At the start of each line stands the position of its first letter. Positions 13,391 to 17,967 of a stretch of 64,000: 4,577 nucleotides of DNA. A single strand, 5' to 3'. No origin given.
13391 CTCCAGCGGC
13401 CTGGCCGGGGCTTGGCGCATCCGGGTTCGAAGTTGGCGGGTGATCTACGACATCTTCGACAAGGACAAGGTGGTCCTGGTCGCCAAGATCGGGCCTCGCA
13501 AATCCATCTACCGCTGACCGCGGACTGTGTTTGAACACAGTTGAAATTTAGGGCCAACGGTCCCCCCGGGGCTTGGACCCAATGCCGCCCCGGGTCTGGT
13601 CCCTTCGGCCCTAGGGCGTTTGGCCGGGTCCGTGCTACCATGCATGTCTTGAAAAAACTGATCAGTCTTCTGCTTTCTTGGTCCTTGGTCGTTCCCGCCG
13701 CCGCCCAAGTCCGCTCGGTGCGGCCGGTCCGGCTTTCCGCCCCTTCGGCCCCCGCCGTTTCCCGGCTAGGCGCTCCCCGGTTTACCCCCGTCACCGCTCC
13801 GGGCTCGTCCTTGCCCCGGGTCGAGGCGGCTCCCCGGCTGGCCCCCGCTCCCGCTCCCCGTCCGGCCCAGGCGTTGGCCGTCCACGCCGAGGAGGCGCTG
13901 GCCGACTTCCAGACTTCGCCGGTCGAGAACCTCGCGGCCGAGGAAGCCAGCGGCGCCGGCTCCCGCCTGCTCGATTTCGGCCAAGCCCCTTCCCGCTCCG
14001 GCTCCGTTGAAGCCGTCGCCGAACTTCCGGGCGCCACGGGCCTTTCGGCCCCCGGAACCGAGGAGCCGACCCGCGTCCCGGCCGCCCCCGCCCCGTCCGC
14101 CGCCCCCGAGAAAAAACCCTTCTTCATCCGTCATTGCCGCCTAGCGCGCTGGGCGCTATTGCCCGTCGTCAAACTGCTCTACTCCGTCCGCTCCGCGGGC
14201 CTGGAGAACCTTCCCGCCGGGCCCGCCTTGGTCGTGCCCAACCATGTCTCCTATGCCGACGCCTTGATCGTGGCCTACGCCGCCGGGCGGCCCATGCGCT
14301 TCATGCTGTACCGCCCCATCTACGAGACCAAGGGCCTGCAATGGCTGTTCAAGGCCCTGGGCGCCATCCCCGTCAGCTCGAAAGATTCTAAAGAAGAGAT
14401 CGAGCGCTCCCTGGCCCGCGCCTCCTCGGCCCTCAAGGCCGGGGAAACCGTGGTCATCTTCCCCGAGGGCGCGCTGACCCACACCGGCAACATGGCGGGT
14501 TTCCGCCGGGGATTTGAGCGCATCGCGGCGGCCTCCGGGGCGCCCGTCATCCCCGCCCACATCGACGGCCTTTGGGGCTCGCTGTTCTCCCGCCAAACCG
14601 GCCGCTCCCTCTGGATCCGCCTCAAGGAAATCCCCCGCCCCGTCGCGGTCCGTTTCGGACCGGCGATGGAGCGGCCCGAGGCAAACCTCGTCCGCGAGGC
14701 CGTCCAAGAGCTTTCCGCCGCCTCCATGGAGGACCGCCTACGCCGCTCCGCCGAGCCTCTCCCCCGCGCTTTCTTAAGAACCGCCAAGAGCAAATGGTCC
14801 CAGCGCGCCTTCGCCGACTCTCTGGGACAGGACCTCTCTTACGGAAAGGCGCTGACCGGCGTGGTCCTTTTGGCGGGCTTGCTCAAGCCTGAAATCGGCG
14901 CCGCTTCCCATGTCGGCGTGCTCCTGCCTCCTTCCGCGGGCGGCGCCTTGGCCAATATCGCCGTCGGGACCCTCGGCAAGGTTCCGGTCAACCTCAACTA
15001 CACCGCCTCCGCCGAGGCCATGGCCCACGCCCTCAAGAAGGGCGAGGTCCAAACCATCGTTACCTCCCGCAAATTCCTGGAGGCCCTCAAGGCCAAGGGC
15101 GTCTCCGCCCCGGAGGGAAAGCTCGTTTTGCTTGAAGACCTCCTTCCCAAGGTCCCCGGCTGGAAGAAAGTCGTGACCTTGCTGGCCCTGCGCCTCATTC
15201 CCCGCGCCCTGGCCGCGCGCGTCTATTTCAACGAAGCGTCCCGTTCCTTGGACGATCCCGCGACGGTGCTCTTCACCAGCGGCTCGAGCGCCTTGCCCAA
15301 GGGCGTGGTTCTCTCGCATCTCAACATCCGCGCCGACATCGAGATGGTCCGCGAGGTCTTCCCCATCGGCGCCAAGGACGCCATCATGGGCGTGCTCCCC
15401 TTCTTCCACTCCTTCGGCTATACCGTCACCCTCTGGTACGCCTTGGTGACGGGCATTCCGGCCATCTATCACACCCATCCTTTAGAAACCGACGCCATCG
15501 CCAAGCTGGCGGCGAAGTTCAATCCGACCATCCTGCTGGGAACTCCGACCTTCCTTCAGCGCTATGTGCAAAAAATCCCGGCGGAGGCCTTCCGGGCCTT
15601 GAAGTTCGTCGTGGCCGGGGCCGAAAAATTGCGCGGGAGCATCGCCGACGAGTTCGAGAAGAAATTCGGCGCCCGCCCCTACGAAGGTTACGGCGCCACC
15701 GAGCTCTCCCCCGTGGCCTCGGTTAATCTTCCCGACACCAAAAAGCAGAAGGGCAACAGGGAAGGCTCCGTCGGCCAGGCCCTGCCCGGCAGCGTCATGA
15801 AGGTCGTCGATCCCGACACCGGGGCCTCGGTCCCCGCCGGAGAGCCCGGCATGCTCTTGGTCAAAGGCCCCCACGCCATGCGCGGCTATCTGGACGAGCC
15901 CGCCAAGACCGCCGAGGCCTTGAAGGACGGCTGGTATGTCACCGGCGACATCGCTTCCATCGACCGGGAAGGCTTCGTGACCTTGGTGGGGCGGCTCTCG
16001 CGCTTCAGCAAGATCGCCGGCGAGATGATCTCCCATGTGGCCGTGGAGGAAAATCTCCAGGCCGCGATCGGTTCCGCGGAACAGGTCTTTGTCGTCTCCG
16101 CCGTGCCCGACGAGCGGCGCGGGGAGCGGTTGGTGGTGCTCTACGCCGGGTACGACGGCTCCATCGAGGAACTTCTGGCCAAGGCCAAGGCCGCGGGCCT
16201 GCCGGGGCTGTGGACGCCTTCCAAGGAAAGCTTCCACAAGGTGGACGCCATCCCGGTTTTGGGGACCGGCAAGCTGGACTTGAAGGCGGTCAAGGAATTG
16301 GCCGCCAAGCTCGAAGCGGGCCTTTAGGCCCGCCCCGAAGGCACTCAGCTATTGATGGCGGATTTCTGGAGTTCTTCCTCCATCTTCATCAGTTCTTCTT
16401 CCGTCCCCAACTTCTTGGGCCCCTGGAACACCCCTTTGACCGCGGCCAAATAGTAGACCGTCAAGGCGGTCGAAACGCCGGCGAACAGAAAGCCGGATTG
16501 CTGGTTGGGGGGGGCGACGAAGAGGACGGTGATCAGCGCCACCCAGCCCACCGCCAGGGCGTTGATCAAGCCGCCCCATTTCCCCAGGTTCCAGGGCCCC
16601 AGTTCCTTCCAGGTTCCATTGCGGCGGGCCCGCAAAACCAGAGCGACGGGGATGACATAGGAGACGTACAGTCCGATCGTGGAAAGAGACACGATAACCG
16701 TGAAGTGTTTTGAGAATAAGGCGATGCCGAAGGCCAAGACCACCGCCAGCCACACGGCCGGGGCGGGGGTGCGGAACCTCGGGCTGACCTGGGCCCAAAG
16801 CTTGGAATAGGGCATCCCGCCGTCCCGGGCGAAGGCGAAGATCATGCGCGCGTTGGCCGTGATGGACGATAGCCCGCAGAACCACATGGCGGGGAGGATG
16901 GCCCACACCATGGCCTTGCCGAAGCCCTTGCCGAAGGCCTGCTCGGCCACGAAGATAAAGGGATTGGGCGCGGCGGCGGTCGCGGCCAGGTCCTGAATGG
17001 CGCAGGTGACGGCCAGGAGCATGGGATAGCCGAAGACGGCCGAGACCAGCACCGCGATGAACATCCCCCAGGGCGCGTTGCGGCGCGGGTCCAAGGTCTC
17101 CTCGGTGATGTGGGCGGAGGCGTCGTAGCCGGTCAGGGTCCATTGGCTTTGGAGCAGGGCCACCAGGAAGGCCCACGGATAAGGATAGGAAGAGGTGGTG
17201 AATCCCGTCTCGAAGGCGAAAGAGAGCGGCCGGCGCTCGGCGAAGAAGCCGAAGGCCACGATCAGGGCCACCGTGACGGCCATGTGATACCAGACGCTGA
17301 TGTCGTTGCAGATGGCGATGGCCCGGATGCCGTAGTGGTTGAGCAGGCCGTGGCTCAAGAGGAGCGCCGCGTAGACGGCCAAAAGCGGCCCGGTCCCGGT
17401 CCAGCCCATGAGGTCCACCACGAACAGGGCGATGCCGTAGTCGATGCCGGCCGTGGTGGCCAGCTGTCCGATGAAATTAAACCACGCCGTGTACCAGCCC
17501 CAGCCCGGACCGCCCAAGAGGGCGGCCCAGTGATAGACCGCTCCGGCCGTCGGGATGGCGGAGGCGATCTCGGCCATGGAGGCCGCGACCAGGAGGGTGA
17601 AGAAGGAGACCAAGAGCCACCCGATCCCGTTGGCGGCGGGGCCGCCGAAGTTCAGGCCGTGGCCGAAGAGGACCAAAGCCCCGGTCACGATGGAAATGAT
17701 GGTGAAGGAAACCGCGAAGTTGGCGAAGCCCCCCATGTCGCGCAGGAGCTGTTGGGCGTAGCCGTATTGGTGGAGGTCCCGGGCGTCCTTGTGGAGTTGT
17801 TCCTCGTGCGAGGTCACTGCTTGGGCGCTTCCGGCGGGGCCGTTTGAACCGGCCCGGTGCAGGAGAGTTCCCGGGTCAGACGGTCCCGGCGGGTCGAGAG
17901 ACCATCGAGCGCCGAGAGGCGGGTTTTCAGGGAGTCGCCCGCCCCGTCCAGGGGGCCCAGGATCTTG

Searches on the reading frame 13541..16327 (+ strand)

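Call 34: search_protein_families(library=pfam, proteins=[window:13541-16327:+], max_evalue=0.00001)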
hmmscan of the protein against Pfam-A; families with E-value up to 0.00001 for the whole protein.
window:13541-16327:+ (928 aa): 2 families
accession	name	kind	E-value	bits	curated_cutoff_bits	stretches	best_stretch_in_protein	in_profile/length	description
PF00501.34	AMP-binding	-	1.6e-66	225.1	29.9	1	415-784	5-384/384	AMP-binding enzyme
PF01553.26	Acyltransferase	-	2.6e-25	89.2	23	1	216-341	2-131/132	Acyltransferase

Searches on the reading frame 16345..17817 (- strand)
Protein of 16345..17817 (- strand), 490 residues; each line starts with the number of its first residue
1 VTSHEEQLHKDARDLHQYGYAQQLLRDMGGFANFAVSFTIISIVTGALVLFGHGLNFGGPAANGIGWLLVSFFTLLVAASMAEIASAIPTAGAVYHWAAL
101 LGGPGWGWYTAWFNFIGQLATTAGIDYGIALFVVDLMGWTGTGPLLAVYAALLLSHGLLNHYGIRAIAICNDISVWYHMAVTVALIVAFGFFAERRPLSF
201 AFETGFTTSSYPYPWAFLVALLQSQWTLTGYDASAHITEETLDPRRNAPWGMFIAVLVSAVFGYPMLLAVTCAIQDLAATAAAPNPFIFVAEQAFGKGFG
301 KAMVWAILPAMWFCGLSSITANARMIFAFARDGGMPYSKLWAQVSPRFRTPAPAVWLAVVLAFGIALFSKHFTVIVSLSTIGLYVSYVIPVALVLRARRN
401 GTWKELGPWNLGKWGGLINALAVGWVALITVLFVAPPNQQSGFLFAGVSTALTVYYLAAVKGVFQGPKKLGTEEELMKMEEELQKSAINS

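Call 34: search_protein_families(library=pfam, proteins=[window:16345-17817:-], max_evalue=0.00001)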
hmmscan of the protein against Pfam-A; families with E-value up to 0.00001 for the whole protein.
window:16345-17817:- (490 aa): 2 families
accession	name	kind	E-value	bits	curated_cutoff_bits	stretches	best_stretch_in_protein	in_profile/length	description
PF13520.12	AA_permease_2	-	5.5e-59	200.6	27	1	34-445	4-417/427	Amino acid permease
PF00324.27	AA_permease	-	5.2e-24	85.2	24.6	1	44-460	12-457/470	Amino acid permease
